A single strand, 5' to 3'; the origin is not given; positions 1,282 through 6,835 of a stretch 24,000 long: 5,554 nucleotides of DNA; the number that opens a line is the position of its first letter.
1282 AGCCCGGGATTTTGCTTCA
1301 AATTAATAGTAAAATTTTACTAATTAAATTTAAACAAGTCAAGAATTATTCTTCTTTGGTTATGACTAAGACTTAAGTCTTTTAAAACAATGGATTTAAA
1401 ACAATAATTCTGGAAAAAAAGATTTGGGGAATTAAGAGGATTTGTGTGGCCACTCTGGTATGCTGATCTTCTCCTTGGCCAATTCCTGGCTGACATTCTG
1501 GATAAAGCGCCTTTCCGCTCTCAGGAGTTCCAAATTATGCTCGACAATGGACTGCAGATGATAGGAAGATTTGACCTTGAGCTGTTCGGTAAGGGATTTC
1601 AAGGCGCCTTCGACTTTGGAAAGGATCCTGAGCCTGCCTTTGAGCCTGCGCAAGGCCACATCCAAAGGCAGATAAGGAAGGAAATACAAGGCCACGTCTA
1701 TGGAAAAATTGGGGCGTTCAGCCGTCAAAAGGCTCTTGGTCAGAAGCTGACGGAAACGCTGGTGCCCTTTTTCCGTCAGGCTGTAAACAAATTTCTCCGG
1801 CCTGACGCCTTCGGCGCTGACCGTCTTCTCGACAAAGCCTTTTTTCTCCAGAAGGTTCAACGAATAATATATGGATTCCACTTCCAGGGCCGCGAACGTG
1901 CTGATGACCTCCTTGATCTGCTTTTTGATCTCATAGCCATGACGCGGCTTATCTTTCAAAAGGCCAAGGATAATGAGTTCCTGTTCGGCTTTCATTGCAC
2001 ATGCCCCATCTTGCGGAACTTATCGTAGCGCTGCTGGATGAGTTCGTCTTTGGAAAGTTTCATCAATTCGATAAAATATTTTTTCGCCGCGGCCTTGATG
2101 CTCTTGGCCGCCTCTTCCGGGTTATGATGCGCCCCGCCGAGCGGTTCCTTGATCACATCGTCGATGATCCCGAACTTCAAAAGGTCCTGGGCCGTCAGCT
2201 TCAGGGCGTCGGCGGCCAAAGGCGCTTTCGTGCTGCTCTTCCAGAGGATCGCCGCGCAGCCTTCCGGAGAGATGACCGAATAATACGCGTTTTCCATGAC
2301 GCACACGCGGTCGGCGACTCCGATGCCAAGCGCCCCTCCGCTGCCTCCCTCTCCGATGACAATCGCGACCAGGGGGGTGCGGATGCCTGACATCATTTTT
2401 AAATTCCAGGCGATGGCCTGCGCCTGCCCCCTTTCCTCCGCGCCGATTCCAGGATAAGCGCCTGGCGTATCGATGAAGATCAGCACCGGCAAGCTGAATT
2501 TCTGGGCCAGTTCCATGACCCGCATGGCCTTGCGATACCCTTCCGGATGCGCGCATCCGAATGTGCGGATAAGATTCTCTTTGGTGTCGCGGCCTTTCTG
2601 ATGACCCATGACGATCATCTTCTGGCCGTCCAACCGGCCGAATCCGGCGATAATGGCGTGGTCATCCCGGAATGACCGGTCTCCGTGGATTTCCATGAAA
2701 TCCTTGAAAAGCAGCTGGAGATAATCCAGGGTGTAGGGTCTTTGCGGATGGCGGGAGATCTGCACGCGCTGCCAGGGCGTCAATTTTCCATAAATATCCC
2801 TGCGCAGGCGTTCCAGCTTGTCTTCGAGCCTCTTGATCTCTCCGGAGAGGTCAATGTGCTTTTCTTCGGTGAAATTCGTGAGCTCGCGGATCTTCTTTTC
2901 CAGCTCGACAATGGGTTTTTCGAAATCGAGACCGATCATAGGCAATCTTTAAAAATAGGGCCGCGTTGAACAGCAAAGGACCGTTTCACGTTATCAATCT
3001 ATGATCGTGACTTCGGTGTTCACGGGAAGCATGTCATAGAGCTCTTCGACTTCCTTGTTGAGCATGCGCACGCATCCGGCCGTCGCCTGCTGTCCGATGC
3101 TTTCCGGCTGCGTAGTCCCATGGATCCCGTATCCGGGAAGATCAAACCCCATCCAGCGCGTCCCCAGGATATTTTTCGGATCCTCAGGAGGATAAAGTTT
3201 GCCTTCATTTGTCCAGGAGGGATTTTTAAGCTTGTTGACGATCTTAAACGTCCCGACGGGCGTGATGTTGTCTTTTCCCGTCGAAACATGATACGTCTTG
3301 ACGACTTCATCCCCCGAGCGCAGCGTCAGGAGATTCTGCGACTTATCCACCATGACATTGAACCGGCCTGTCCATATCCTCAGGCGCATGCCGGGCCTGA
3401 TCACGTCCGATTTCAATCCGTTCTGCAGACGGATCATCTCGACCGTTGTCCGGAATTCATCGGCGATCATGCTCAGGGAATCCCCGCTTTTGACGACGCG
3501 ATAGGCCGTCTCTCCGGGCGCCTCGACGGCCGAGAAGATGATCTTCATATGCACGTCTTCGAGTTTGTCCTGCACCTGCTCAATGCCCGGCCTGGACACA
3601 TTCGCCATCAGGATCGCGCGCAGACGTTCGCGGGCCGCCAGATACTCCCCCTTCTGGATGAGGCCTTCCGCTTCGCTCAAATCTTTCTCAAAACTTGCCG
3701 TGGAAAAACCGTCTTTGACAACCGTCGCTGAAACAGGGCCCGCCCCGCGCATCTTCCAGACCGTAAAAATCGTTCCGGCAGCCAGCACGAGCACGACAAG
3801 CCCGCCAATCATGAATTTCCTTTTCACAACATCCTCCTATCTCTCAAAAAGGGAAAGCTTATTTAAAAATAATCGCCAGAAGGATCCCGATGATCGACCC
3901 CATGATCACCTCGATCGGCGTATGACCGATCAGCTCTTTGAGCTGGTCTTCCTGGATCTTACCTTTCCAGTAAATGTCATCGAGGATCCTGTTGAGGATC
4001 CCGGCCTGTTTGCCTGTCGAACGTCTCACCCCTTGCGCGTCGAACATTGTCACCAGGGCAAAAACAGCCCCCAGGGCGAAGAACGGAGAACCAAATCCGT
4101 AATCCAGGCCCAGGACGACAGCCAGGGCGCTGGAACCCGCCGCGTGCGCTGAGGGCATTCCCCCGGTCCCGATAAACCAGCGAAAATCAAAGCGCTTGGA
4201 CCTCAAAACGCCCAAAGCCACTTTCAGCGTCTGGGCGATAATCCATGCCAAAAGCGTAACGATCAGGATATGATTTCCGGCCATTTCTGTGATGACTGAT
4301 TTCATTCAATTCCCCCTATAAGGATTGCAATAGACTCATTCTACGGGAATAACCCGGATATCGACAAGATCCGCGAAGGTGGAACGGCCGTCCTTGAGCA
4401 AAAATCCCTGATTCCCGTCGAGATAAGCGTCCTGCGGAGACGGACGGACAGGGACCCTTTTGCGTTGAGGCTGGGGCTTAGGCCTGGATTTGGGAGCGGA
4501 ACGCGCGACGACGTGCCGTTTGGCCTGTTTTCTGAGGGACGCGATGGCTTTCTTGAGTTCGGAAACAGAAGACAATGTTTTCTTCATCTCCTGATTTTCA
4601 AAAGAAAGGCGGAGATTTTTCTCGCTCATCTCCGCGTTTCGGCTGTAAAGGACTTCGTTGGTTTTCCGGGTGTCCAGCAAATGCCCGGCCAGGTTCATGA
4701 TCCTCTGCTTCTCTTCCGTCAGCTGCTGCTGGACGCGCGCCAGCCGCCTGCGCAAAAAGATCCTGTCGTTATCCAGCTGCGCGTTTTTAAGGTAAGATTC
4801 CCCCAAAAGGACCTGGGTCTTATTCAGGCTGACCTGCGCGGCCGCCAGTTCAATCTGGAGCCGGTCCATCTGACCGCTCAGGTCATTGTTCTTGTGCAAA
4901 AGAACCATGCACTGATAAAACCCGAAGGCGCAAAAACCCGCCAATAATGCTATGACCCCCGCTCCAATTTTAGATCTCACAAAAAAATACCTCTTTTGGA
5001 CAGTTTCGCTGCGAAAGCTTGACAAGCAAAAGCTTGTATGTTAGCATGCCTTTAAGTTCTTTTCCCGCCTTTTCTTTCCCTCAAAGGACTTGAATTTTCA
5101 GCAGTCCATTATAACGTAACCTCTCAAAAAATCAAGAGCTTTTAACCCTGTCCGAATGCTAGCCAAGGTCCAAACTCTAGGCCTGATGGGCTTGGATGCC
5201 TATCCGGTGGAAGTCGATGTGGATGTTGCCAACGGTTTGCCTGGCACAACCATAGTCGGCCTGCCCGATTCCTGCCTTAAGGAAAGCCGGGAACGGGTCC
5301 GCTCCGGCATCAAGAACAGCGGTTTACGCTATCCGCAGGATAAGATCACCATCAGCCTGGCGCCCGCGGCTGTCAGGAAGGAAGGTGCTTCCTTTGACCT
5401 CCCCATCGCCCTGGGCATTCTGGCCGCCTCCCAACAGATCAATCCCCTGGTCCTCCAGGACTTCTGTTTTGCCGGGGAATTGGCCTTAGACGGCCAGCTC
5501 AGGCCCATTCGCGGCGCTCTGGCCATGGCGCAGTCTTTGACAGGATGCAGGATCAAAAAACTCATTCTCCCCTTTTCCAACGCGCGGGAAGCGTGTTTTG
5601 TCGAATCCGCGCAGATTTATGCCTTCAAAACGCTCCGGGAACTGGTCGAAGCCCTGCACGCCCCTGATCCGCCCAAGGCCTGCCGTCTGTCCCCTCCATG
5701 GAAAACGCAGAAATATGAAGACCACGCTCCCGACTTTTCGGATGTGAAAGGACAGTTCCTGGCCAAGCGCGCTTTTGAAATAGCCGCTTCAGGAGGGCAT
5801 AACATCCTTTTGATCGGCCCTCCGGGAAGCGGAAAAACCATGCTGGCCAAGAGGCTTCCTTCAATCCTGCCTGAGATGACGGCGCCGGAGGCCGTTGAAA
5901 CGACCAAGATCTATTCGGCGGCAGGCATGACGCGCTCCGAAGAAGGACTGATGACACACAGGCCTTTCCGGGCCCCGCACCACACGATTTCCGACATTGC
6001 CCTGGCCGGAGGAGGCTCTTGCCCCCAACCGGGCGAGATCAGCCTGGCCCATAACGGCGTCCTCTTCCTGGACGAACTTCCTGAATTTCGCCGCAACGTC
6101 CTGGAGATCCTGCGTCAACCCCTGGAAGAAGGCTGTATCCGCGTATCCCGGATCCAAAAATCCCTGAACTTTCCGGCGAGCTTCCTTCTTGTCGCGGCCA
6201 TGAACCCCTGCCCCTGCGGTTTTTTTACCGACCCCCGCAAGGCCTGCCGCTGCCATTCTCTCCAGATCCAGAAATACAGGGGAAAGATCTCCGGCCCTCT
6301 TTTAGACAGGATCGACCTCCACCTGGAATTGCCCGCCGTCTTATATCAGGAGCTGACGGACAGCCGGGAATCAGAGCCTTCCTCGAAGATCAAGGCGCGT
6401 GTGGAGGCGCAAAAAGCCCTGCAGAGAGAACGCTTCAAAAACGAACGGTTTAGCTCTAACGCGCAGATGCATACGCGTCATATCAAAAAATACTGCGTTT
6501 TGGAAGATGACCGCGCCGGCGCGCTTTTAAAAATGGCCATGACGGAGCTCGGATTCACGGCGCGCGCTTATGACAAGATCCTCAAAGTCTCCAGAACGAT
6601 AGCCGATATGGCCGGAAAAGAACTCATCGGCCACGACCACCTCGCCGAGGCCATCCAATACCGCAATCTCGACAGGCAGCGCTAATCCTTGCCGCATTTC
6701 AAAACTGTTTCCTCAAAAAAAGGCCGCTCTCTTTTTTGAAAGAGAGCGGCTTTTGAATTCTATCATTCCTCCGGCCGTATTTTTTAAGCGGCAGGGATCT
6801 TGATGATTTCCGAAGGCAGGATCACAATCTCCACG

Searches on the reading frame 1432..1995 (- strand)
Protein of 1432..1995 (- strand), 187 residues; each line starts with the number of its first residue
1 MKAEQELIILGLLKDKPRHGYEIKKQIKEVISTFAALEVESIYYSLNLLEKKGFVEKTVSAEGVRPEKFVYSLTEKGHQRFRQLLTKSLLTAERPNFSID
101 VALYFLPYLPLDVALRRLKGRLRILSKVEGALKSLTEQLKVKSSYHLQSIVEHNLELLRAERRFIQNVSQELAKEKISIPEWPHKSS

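Call 74: search_protein_families(library=pfam, proteins=[window:1432-1995:-])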
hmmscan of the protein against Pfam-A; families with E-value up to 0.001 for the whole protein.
window:1432-1995:- (187 aa): 3 families
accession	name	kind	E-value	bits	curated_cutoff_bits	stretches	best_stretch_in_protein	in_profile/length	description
PF03551.20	PadR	-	1.4e-17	63.9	27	1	9-82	1-74/75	Transcriptional regulator PadR-like family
PF14557.12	AphA_like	-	3.2e-07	30.7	27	1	7-136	14-139/174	Putative AphA-like transcriptional regulator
PF10711.15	DUF2513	-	0.00037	21.2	29.6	0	27-79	28-76/100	Hypothetical protein (DUF2513)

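Call 82: find_encoding_contigs(protein=window:1432-1995:-, flank=10000, max_places=2)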
Protein window:1432-1995:- (187 aa): 2 contigs read that carry it; 2 places shown.
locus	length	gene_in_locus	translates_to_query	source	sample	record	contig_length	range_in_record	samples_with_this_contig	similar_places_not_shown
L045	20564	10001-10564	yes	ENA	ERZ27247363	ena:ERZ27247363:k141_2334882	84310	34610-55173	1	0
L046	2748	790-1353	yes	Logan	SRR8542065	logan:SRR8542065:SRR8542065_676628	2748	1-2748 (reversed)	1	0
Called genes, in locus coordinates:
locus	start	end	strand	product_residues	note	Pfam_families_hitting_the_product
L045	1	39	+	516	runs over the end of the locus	PF02142:MGS, PF01808:AICARFT_IMPCHas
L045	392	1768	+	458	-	PF08245:Mur_ligase_M, PF02875:Mur_ligase_C, PF27239:FOL3_C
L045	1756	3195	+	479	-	PF10396:TrmE_N, PF12631:MnmE_helical, PF00350:Dynamin_N (faint), PF01926:MMR_HSR1, PF02421:FeoB_N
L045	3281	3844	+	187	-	PF01227:GTP_cyclohydroI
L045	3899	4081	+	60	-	-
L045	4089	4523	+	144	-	PF03479:PCC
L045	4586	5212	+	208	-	PF00691:OmpA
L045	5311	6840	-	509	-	PF13541:ChlI, PF00158:Sigma54_activat (faint), PF00493:MCM (faint), PF01078:Mg_chelatase, PF07728:AAA_5, PF13335:Mg_chelatase_C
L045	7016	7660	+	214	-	-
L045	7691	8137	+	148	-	PF02681:DUF212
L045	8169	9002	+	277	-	PF01476:LysM, PF03734:YkuD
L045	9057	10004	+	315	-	PF03255:ACCA, PF01039:Carboxyl_trans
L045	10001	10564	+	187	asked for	PF14557:AphA_like (weak), PF03551:PadR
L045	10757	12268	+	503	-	PF00501:AMP-binding, PF13193:AMP-binding_C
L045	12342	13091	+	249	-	PF01048:PNP_UDP_1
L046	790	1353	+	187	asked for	PF14557:AphA_like (weak), PF03551:PadR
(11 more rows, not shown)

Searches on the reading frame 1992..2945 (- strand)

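Call 74: search_protein_families(library=pfam, proteins=[window:1992-2945:-])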
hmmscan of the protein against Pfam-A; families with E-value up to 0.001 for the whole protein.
window:1992-2945:- (317 aa): 2 families
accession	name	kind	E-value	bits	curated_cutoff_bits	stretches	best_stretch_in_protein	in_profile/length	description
PF03255.19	ACCA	-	1e-147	491.7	23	1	6-314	2-310/310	Acetyl co-enzyme A carboxylase carboxyltransferase-like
PF01039.27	Carboxyl_trans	-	8.6e-18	64.7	22.3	1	97-243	283-425/493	Carboxyl transferase domain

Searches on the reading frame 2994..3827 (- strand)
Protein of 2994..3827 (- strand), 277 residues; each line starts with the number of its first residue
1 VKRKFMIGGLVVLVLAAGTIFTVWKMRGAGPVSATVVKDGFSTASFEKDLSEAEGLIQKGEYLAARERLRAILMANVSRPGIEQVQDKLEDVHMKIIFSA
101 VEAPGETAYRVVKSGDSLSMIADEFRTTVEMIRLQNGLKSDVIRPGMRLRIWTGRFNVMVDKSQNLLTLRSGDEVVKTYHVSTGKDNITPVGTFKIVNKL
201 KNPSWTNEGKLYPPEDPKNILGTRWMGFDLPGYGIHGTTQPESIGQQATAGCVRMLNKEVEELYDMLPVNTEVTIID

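Call 74: search_protein_families(library=pfam, proteins=[window:2994-3827:-])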
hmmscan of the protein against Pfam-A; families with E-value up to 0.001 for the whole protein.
window:2994-3827:- (277 aa): 2 families
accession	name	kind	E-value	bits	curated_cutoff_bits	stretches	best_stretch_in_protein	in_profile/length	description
PF03734.19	YkuD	-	4.7e-24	86.1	23.4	1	158-275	4-146/146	L,D-transpeptidase catalytic domain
PF01476.26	LysM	-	4.8e-12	46.1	20.9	1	111-152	2-43/43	LysM domain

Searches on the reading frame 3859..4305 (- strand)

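Call 74: search_protein_families(library=pfam, proteins=[window:3859-4305:-])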
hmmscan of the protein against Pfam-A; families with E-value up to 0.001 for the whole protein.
window:3859-4305:- (148 aa): 1 family
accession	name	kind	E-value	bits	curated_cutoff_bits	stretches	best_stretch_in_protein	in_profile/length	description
PF02681.20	DUF212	-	2.6e-45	154.1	26.5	1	11-142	3-125/126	Divergent PAP2 family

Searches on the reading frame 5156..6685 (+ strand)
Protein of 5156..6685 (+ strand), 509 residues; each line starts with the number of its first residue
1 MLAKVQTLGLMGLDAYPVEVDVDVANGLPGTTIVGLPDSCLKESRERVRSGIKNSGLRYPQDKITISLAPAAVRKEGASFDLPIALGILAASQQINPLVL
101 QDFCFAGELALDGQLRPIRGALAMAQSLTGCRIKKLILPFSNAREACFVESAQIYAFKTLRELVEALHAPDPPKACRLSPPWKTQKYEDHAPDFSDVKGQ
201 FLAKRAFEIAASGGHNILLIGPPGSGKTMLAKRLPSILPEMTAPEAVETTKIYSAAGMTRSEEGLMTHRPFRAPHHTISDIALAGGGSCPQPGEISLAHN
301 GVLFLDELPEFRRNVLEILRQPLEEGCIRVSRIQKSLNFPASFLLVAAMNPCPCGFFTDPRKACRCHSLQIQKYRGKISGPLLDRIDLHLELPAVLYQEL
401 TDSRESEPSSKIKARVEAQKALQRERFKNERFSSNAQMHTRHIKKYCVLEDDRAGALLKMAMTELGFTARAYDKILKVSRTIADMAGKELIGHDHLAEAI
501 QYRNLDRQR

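Call 74: search_protein_families(library=pfam, proteins=[window:5156-6685:+])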
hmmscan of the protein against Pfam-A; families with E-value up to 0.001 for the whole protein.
window:5156-6685:+ (509 aa): 10 families
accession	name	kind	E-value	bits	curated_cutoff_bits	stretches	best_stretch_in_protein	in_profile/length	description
PF01078.27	Mg_chelatase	-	3.4e-93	311.2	20.3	1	193-399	1-206/207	Magnesium chelatase, subunit ChlI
PF13541.12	ChlI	-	3.9e-42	143.4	27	1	20-142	1-121/121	Subunit ChlI of Mg-chelatase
PF13335.12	Mg_chelatase_C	-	5.8e-29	101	26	1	407-503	2-94/94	Magnesium chelatase, subunit ChlI C-terminal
PF07728.20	AAA_5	-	5.1e-10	39.9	22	1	216-353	1-125/139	AAA domain (dynein-related subfamily)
PF00493.29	MCM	-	3.6e-06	26.7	23.3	1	211-357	54-178/224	MCM P-loop domain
PF00158.32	Sigma54_activat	-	1.5e-05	25.2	20.2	1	208-350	16-142/168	Sigma-54 interaction domain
PF13401.12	AAA_22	-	9.7e-05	23.1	27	1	215-259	6-46/130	AAA domain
PF13191.12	AAA_16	-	0.00012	23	32.6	1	205-239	14-49/167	AAA ATPase domain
PF05362.19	Lon_C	-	0.00017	21.6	21.1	1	52-145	81-175/205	Lon protease (S16) C-terminal proteolytic domain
PF05496.18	RuvB_N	-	0.001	19.3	27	0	216-233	35-52/159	Holliday junction DNA helicase RuvB P-loop domain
